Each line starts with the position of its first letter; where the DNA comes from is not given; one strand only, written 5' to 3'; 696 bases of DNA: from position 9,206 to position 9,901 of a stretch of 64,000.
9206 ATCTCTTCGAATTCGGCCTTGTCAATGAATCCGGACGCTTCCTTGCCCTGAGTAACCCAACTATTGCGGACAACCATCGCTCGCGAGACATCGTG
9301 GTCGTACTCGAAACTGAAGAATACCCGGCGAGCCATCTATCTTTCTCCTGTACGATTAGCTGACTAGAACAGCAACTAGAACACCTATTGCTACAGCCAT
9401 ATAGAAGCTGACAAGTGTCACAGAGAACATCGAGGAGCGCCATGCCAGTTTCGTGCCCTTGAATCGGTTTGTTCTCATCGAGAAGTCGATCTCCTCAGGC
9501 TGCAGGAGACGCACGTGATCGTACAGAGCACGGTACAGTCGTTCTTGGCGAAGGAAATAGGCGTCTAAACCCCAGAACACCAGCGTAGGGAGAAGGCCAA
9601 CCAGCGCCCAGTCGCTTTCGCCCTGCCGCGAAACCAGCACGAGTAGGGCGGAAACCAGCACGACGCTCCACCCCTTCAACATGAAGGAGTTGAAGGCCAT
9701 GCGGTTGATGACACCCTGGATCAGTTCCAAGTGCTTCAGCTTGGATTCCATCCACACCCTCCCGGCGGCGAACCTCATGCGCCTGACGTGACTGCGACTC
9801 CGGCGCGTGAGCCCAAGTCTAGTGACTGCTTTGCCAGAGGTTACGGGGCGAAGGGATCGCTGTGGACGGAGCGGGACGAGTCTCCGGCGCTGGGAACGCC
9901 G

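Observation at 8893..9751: Low-GC TIR-like (DUF1863/ThsB-like) plus small 3-TM membrane protein module sitting exactly in a drmMI-drmA junction: candidate undescribed defence module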

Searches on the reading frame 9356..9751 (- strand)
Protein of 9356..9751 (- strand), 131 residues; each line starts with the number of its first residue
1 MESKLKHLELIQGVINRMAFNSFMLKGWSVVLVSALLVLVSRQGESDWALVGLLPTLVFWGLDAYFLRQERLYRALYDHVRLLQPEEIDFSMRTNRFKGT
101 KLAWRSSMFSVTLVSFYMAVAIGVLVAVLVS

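Call 3: search_protein_families(library=pfam, proteins=[window:9356-9751:-], max_evalue=1)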
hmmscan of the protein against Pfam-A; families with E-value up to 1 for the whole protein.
window:9356-9751:- (131 aa): 1 family
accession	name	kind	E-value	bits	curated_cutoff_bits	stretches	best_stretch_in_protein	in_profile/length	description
PF19658.4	DUF6161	-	0.26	11.1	27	1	87-131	120-162/216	Family of unknown function (DUF6161)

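Call 4: search_protein_families(library=padloc, proteins=[window:9356-9751:-], max_evalue=0.1)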
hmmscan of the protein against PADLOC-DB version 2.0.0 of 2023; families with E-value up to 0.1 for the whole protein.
window:9356-9751:- (131 aa): 4 families
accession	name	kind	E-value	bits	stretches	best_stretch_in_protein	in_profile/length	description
PDLC04686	PDC-M50A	-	2.9e-48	161.5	1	1-130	1-131/134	-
PDLC04685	PDC-M50A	-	1.9e-37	126.4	1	2-129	3-127/130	-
PDLC04687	PDC-M50A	-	1.2e-21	75.2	1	4-125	12-134/144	-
PDLC04684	PDC-M50A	-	5e-20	70.6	1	7-124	17-133/159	-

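Call 8: find_homologous_proteins(query=window:9356-9751:-)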
Query window:9356-9751:- (131 aa): 2549 proteins with E <= 0.001 among 2836 candidates; the best 120 are listed.
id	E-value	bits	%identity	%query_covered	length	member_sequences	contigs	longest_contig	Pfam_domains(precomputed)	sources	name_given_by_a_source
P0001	2.3e-77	275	100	100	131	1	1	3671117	-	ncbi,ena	-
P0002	2.8e-69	249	90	100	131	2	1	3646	-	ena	-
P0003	1.6e-63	230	84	90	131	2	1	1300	-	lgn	-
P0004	4.7e-61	222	80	100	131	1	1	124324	-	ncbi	-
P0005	4.5e-60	219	77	100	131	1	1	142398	-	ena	-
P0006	2.7e-59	217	74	100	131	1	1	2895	-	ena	-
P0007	3.2e-58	213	76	100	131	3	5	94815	-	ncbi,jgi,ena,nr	ncbi:MAG: hypothetical protein OXF41_16870 [bacterium]|nr:hypothetical protein [bacterium]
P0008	5.9e-58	212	76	100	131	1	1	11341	-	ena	-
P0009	2.8e-57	210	77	89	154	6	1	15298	-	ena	-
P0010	3.1e-57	210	74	100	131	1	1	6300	-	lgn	-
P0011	3.8e-56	207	76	89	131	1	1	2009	-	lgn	-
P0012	5.5e-55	203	73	100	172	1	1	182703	-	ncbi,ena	-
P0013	7.8e-55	202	72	100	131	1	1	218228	-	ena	-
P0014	9.0e-55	202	73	100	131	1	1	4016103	-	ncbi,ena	-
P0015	9.1e-55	202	73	100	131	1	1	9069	-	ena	-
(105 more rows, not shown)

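Call 10: find_related_loci(query=A1, collection=genome_contigs, flank=10000)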
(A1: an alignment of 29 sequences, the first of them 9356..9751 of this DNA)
Query A1 (131 aa) in genome_contigs; peptide patterns used: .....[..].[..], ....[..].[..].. (x = any residue, [..] = any of these).
487 stretches matched a pattern; 449 encode a relative of the query (tblastn E <= 1e-3); the best 80 are kept; 80 distinct loci.
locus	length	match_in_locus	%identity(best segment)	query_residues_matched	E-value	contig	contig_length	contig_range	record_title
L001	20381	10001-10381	73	1-127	9e-59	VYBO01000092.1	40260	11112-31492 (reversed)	MAG: Acidimicrobiaceae bacterium isolate SB0673_bin_3 NODE_231_length_40260_cov_70.522845, whole genome shotgun sequence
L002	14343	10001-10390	68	1-130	3e-58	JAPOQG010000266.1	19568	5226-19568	MAG: Acidimicrobiaceae bacterium isolate APA_bin_7 c_000000394446, whole genome shotgun sequence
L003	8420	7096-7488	76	1-131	6e-56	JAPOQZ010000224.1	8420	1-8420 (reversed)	MAG: bacterium isolate APA_bin_98 c_000000533447, whole genome shotgun sequence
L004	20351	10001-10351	74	1-117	3e-55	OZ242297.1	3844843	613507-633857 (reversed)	MAG: Acidimicrobiales bacterium isolate 386d1096-d7b5-410a-b4ac-dc0bb20c483d genome assembly, chromosome: 1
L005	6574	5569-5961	76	1-131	8e-55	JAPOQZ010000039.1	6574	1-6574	MAG: bacterium isolate APA_bin_98 c_000000459410, whole genome shotgun sequence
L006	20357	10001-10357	76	1-122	1e-53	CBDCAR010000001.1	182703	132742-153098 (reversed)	MAG: Candidatus Spongiisociaceae bacterium isolate 902be31f-b635-4e8d-b77a-d7c110926071 genome assembly, contig: contig_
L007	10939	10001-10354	69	1-118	7e-53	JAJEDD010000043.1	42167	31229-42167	MAG: Acidimicrobiia bacterium isolate jk18xAbins.52 k141_266229, whole genome shotgun sequence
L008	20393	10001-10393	73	1-131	2e-52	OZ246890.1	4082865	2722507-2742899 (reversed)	MAG: Acidimicrobiia bacterium isolate cb841b48-16cd-465e-8cff-7e5597cbbcdd genome assembly, chromosome: 1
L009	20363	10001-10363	64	1-121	2e-48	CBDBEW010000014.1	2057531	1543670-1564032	MAG: Candidatus Aldehydirespiratoraceae bacterium isolate 3d1cf90a-8848-4f2b-8cf4-e3ffddaed6ea genome assembly, contig:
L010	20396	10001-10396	55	1-131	9e-47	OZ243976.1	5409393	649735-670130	MAG: Gammaproteobacteria bacterium isolate 16632d52-ba02-4dd1-a452-c1d69d7653ac genome assembly, chromosome: 1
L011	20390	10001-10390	62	1-130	1e-45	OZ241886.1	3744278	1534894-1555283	MAG: Candidatus Aldehydirespiratoraceae bacterium isolate 67cb103c-45cd-4466-8c42-f27af5c96c61 genome assembly, chromoso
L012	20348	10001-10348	74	1-117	1e-45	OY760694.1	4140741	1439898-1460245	MAG: Acidimicrobiia bacterium isolate 9e233251-ef21-4ac4-b557-2094fc44eb4a genome assembly, chromosome: 1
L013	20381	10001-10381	57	1-127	5e-45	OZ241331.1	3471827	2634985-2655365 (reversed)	MAG: Acidimicrobiales bacterium isolate 7255c353-40fc-46f0-880a-995c00eab931 genome assembly, chromosome: 1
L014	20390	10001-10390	58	1-129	7e-45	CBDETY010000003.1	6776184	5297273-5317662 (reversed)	MAG: Candidatus Latescibacterota bacterium isolate 4ecebec3-674b-4d24-a34d-cb651c760dca genome assembly, contig: contig_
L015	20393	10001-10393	57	1-130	7e-45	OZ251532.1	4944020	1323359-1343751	MAG: Candidatus Azotimanducaceae bacterium isolate 57f058be-dce8-4abd-a7af-688bdaf99d17 genome assembly, chromosome: 1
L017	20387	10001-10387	60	1-131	1e-44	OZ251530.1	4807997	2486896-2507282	MAG: Candidatus Azotimanducaceae bacterium isolate f202fb84-87b8-493a-be29-01d38759616a genome assembly, chromosome: 1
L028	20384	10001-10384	53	1-131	3e-43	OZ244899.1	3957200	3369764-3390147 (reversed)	MAG: Alphaproteobacteria bacterium isolate 24d3793c-6b50-40cf-b56c-2e6914e210b4 genome assembly, chromosome: 1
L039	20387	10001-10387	55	1-130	1e-41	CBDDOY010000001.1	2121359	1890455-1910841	MAG: Spirochaetaceae bacterium isolate ce77e197-c168-4bc4-8750-8ce2b630077d genome assembly, contig: contig_1, whole gen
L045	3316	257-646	51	1-130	3e-41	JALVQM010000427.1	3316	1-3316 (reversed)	MAG: Desulfobacteraceae bacterium isolate A3_metabat2_scaf2bin.053 A3_NODE_62581_length_3316_cov_2.264973, whole genome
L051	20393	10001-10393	55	1-130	2e-40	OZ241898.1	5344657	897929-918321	MAG: Vicinamibacterales bacterium isolate 479fc26a-c5fd-4f96-80c2-dbb1f079bd2a genome assembly, chromosome: 1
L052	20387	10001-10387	52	1-128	9e-41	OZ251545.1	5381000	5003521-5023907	MAG: Gammaproteobacteria bacterium isolate 804a2bfb-9c7e-4e06-b795-02af6ddb82b1 genome assembly, chromosome: 1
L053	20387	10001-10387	52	1-130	2e-40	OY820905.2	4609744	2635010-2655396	MAG: Nitrospirales bacterium isolate 78038947-5669-4080-b1cf-e9f6117fe586 genome assembly, chromosome: 1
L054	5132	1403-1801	52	1-131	3e-40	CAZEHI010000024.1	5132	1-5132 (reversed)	MAG TPA_asm: uncultured Candidatus Saccharibacteria bacterium isolate binchicken_co34_546 genome assembly, contig: NODE_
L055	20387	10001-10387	50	2-130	2e-40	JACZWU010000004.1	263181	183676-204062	MAG: Candidatus Zixiibacteriota bacterium isolate B21T1B10 B21T1B10_NODE11, whole genome shotgun sequence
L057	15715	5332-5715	51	1-129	6e-40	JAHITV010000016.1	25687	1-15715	MAG: Patescibacteria group bacterium isolate MM_PC_MetaG.mb.225 MM_PC_MetaG.mb.225_k141_622130, whole genome shotgun seq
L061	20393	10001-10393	50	1-131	7e-40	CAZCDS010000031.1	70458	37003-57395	MAG TPA_asm: uncultured Syntrophaceae bacterium isolate SRP323688_co1_111 genome assembly, contig: NODE_748_length_70458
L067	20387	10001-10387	53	1-130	1e-39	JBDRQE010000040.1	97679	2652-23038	MAG: Pseudomonadota bacterium isolate MEGAHIT-group-2.20 k141_815981, whole genome shotgun sequence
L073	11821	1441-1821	49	1-130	3e-39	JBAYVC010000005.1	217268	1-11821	MAG: Pseudobdellovibrionaceae bacterium isolate SO_2016_LW3_50 scaffold00070_LW162_2016, whole genome shotgun sequence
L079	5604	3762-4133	52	1-122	7e-39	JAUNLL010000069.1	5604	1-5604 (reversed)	MAG: Peptoniphilus sp. isolate S30M_St_21 NODE_4453_length_5604_cov_4.432691, whole genome shotgun sequence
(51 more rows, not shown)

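Call 23: predict_structure(alignment_id=A1)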
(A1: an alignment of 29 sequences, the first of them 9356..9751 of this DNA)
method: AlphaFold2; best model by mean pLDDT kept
length: 131 residues; sequences in the alignment: 29
mean_pLDDT: 87.7   pTM: 0.75
mean pLDDT of the five models: 87.7, 87.0, 86.1, 86.0, 82.7
residues with pLDDT >= 90: 66; 70-90: 64; 50-70: 1; < 50: 0
segments of 3 or more residues with pLDDT < 50: none
pLDDT, mean of each block of 10 residues (from residue 1): 85 93 93 90 77 90 93 91 82 79 86 93 89 77
secondary structure, 60 per line:
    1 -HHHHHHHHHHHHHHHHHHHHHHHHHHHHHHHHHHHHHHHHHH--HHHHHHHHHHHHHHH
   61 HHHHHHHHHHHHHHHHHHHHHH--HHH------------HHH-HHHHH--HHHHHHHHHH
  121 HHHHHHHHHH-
elements in order: H2-43 H46-82 H104-108 H111-130

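Call 43: search_protein_families(library=pfam, alignment_id=A1, max_evalue=10)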
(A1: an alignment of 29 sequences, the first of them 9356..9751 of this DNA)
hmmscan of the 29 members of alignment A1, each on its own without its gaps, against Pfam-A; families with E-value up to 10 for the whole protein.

A. member 1, window:9356-9751:- (131 aa): 1 family
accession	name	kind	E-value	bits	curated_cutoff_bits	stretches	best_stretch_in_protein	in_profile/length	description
PF19658.4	DUF6161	-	0.26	11.1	27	1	87-131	120-162/216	Family of unknown function (DUF6161)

B. families by the number of members that match (of 29 scanned): 14 families
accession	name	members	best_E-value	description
PF23349.2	BBS7_hp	9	0.064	BBS7 hairpin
PF10724.14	DUF2516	5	0.017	Protein of unknown function (DUF2516)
PF13858.11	DUF4199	3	0.077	Protein of unknown function (DUF4199)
PF08445.16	FR47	2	0.067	FR47-like protein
PF03364.25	Polyketide_cyc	2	0.1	Polyketide cyclase / dehydrase and lipid transport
PF11683.13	DUF3278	1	0.0051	Protein of unknown function (DUF3278)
PF24673.1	Blr_divisome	1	0.033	Divisome-associated membrane protein Blr family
PF06681.19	DUF1182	1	0.049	Protein of unknown function (DUF1182)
PF05685.18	Uma2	1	0.099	Putative restriction endonuclease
PF20226.3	DUF6585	1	0.12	Family of unknown function (DUF6585)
PF21553.2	Formyl_trans_C_2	1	0.14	Methionyl-tRNA formyltransferase, C-terminal domain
PF19658.4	DUF6161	1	0.26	Family of unknown function (DUF6161)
PF13067.11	DUF3930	1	0.28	Protein of unknown function (DUF3930)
PF13038.11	DUF3899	1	2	Domain of unknown function (DUF3899)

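Call 47: search_dna_similar(query=window:9356-9751:-, collection=plasmids, mode=protein, max_evalue=0.001, max_rows=40, rows=spread)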
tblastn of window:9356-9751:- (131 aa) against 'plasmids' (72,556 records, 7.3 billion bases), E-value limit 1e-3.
Records with a match: 133; places in all: 135; records where one place covers at least 80% of the query: 109.
Best place of each record, by identity: <60% 133.
By first word of the organism name: Klebsiella 40; Escherichia 36; Campylobacter 10; Lactiplantibacillus 5; Priestia 3; Enterobacter 3; Levilactobacillus 3; Rhodococcus 2; Streptomyces 2; Shigella 2; and 23 more.
By predicted mobility (MOB-suite, as given by PLSDB): conjugative 84; non-mobilizable 32; mobilizable 17.
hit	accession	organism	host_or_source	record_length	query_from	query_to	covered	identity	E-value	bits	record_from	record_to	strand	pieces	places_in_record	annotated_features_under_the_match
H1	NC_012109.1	Desulforapulum autotrophicum HRM2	-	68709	1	117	89%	51.3%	3e-25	106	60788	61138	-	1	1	hypothetical protein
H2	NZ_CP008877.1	Terribacillus goriensis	Cryptomeria japonica var. sinensis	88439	2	118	89%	45.8%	5e-23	100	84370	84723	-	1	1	hypothetical protein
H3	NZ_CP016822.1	Rhodococcus sp. p52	oil-polluted soil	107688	6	117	85%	43.8%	2e-10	64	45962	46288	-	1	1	hypothetical protein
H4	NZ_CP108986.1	Streptomyces sp. NBC_00724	-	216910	2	117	89%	41.4%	4e-15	77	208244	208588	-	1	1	hypothetical protein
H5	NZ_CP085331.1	Haladaptatus salinisoli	cell culture,saline soil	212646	2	117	89%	38.1%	2e-10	64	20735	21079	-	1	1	hypothetical protein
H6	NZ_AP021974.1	Klebsiella sp. WP3-W18-ESBL-02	-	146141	1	81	62%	50.6%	2e-16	81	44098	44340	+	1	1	hypothetical protein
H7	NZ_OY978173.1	Klebsiella pneumoniae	Homo sapiens,human urine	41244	1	118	90%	34.4%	7e-11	65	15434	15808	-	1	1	none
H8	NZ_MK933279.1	Enterobacter hormaechei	-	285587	1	118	90%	34.4%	7e-11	65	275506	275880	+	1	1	hypothetical protein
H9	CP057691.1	Escherichia coli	culture,Pooled pig faecal samples ...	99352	1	118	90%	34.4%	1e-10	65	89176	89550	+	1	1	hypothetical protein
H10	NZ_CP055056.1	Shigella dysenteriae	Shek Wu Hui WWTPs_49 WWTPs effluent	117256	1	118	90%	34.4%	1e-10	65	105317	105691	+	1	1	hypothetical protein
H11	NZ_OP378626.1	Escherichia coli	-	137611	1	118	90%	34.4%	1e-10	65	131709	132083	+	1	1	hypothetical protein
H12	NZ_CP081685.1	Escherichia coli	-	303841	1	118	90%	34.4%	1e-10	65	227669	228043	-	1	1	hypothetical protein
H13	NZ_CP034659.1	Escherichia coli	cell culture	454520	1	118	90%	34.4%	1e-10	65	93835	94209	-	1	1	hypothetical protein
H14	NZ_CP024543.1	Klebsiella pneumoniae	Homo sapiens,urine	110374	1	118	90%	33.6%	4e-10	63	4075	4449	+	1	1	hypothetical protein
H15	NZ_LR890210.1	Klebsiella pneumoniae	Homo sapiens,urine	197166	1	118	90%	33.6%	4e-10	63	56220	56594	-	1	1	hypothetical protein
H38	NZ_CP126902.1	Mycolicibacterium vanbaalenii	cell culture,soil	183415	2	80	60%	40.5%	6e-6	51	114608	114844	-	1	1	HIT domain-containing protein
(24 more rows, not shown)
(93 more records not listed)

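Call 48: get_annotated_region(hit=H11, flank=4000)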
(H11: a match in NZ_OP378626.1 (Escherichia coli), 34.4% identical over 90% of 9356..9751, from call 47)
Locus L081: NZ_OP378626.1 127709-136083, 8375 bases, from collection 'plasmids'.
description: Escherichia coli strain EC00688 plasmid pEC00688_3, complete sequence
organism: Escherichia coli (NCBI taxid 562)
taxonomy: Bacteria; Pseudomonadota; Gammaproteobacteria; Enterobacterales; Enterobacteriaceae; Escherichia; Escherichia coli
host: -; source: -; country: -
typing (MOB-suite, as given by PLSDB): conjugative; replicon IncFIA,IncFIB,IncFIC; relaxase MOBF; mating-pair formation MPF_F
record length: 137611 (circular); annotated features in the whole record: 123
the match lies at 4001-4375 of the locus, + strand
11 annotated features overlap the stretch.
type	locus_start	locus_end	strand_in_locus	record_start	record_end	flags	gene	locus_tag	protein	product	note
CDS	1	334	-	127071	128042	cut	parM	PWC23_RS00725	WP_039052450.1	plasmid segregation protein ParM domain-containing protein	-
CDS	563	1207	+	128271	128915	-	-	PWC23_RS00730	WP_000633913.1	division plane positioning ATPase MipZ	-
CDS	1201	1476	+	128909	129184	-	-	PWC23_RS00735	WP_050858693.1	hypothetical protein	-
CDS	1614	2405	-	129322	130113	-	-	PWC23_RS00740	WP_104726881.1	site-specific integrase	GO:0015074 - DNA integration [Evidence IEA]; GO:0006310 - DNA recombination [Evidence IEA]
CDS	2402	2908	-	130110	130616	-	-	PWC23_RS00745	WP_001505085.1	hypothetical protein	-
CDS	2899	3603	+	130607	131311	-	-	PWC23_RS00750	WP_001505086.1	IS6-like element IS26 family transposase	GO:0006313 - DNA transposition [Evidence IEA]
CDS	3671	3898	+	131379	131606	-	-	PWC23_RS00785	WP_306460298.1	hypothetical protein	-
CDS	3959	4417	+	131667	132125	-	-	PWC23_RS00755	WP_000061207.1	hypothetical protein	-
CDS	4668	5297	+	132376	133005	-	-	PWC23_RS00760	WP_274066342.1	hypothetical protein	-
CDS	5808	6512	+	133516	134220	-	-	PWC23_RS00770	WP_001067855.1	IS6-like element IS26 family transposase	GO:0006313 - DNA transposition [Evidence IEA]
CDS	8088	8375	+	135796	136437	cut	-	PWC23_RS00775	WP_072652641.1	hypothetical protein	-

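Call 49: get_annotated_region(hit=H38, flank=3000)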
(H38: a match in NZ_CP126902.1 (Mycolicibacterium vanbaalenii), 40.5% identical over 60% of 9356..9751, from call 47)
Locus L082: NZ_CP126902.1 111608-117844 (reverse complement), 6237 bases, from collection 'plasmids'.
description: Mycolicibacterium vanbaalenii strain JOB5 plasmid unnamed1, complete sequence
organism: Mycolicibacterium vanbaalenii (NCBI taxid 110539)
taxonomy: Bacteria; Actinomycetota; Actinomycetes; Mycobacteriales; Mycobacteriaceae; Mycolicibacterium; Mycolicibacterium vanbaalenii
host: -; source: cell culture,soil; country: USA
typing (MOB-suite, as given by PLSDB): non-mobilizable; replicon rep_cluster_248
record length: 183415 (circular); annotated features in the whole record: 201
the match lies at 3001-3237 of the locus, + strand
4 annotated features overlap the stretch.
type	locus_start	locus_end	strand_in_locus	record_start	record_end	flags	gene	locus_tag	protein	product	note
CDS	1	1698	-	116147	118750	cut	-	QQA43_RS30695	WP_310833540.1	helicase-related protein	-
CDS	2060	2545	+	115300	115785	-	-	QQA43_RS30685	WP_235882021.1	TIR domain-containing protein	-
CDS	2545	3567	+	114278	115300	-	-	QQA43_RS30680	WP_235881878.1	HIT domain-containing protein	-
CDS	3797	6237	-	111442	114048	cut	-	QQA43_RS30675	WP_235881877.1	GIY-YIG nuclease family protein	-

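Call 53: search_protein_families(library=pfam, proteins=[L082:2545-3567:+, L081:4668-5297:+, L082:2060-2545:+, L079:3762-4169:+, L054:1403-1804:+, L057:5332-5730:+, L073:1441-1836:+], max_evalue=10)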
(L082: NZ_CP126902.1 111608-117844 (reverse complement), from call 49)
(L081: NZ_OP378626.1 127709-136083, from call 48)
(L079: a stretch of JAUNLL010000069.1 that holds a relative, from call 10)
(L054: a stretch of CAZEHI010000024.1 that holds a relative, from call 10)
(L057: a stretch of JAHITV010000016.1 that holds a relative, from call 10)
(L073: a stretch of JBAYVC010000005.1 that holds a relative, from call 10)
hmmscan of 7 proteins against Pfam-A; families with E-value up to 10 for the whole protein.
L082:2545-3567:+ (340 aa): 4 families
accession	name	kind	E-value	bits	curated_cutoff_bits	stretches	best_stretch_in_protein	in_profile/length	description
PF01230.28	HIT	-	1.2e-20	74.4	21.5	1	22-110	9-97/98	HIT domain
PF11969.13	DcpS_C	-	1.5e-10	41.9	24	1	6-107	2-101/114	Scavenger mRNA decapping enzyme C-term binding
PF04677.20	CwfJ_C_1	-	0.27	11.6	21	1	30-107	37-108/122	Protein similar to CwfJ C-terminus 1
PF05251.17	Ost5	-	0.39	11.5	27.4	1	284-327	13-55/73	Oligosaccharyltransferase subunit 5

L081:4668-5297:+ (209 aa): 0 families

L082:2060-2545:+ (161 aa): 3 families
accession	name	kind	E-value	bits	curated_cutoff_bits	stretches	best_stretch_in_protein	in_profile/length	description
PF08937.16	ThsB_TIR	-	6.2e-25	87.9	21.2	1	7-100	1-98/100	Thoeris protein ThsB, TIR-like domain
PF13676.11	TIR_2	-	0.00038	21.4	28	1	45-98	35-92/122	TIR domain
PF00770.24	Peptidase_C5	-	0.18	11.9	21.3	1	21-72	125-175/179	Adenovirus endoprotease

L079:3762-4169:+ (135 aa): 4 families
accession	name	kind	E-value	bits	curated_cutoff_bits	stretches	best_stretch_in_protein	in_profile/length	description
PF10028.14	DUF2270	-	0.0029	17.7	25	1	27-98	23-93/184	Predicted integral membrane protein (DUF2270)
PF08189.16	Meleagrin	-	0.035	14.4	25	1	106-121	10-25/38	Meleagrin/Cygnin family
PF11683.13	DUF3278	-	0.037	14.6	26.6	1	15-71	30-88/130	Protein of unknown function (DUF3278)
PF00992.25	Troponin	-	0.15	12.8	26.2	1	69-102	49-82/134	Troponin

L054:1403-1804:+ (133 aa): 4 families
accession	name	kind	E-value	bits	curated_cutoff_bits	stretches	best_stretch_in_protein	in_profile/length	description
PF24838.2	8xMP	-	0.024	14.9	30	1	17-129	18-134/136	Octameric membrane protein family (8xMP)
PF01452.22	Rota_NSP4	-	0.079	13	27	1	67-106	121-160/173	Rotavirus non structural protein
PF10028.14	DUF2270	-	0.086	12.9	25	1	28-109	24-102/184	Predicted integral membrane protein (DUF2270)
PF11683.13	DUF3278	-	0.098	13.2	26.6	1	12-82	27-100/130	Protein of unknown function (DUF3278)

L057:5332-5730:+ (132 aa): 3 families
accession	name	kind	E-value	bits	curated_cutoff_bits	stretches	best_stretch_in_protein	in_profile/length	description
PF11683.13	DUF3278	-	0.014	16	26.6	1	13-70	28-88/130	Protein of unknown function (DUF3278)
PF03821.22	Mtp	-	0.056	13.5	25.2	1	91-132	138-179/229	Golgi 4-transmembrane spanning transporter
PF09125.15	COX2-transmemb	-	0.29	11.4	25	1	99-126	11-36/38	Cytochrome C oxidase subunit II, transmembrane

L073:1441-1836:+ (131 aa): 2 families
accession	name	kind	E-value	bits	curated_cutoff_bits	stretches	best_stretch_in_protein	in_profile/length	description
PF11683.13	DUF3278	-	0.094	13.2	26.6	1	15-59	30-74/130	Protein of unknown function (DUF3278)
PF10028.14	DUF2270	-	0.15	12.1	25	1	27-82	23-73/184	Predicted integral membrane protein (DUF2270)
